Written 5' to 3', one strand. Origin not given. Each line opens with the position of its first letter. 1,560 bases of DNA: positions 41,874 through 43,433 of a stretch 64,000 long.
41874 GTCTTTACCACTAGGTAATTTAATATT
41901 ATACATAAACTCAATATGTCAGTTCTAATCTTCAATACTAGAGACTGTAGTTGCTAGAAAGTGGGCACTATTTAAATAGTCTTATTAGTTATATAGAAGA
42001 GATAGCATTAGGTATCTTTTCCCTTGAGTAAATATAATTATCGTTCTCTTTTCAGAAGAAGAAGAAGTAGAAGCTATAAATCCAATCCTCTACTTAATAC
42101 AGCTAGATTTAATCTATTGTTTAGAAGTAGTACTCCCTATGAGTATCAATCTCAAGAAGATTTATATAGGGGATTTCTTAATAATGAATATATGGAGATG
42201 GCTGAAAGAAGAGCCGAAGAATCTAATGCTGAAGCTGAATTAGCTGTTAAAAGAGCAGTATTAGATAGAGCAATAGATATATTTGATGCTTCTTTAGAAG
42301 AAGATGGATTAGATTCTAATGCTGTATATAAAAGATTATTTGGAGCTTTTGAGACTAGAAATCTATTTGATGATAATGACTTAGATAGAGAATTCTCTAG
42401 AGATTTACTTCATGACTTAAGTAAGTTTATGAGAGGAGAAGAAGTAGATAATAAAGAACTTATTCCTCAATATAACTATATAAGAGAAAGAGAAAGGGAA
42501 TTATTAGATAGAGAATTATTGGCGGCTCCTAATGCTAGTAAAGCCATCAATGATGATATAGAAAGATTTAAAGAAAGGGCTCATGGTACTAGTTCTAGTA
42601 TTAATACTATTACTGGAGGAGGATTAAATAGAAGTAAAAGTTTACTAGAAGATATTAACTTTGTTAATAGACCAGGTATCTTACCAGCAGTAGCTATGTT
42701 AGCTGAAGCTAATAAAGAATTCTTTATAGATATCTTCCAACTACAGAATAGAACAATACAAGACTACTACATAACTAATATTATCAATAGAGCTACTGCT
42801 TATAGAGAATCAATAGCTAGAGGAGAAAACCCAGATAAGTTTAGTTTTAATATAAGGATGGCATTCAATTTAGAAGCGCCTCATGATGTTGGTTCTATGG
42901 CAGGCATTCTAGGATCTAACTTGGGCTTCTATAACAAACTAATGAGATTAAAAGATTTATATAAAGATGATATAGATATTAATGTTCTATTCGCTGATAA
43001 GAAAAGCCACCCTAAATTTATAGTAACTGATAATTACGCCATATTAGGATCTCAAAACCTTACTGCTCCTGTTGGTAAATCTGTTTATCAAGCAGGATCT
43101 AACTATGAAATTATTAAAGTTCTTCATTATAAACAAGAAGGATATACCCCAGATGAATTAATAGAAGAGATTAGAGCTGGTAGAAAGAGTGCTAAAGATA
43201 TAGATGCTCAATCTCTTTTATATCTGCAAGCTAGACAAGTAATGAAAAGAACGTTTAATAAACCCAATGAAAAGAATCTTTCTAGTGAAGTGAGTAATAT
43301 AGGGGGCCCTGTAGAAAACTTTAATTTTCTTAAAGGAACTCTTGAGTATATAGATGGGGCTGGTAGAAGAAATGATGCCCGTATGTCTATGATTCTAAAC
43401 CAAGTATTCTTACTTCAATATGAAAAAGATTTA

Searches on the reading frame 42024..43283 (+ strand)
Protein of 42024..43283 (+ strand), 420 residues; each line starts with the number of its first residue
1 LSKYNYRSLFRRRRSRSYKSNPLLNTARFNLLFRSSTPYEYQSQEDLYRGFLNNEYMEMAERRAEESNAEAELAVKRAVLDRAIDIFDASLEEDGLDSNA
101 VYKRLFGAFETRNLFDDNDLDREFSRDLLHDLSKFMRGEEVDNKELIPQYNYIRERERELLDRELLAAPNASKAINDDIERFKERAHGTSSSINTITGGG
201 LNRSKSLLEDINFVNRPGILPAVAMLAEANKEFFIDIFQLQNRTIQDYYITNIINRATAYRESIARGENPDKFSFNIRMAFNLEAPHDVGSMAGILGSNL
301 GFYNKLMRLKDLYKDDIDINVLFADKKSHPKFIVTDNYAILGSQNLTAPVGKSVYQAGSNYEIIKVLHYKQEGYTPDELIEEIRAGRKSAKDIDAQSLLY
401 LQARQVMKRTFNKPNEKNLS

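Call 92: search_protein_families(library=phrogs, proteins=[window:42024-43283:+], max_evalue=0.5)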
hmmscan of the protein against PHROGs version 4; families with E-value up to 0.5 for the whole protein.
window:42024-43283:+ (420 aa): 2 families
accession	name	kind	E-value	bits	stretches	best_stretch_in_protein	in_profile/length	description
phrog_31006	-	unknown function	3.2e-26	91.2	1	206-409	174-362/3562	-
phrog_35767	-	unknown function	0.055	14.6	1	223-260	21-59/67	-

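Call 93: search_protein_families(library=pfam, proteins=[window:42024-43283:+], max_evalue=1)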
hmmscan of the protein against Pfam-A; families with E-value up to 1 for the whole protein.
window:42024-43283:+ (420 aa): 2 families
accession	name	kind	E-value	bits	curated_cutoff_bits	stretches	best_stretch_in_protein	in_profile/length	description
PF13091.12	PLDc_2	-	0.0046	17.2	27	1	304-348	56-102/132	PLD-like domain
PF09326.16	NADH_dhqG_C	-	0.17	13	25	1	242-257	30-44/51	NADH-ubiquinone oxidoreductase subunit G, C-terminal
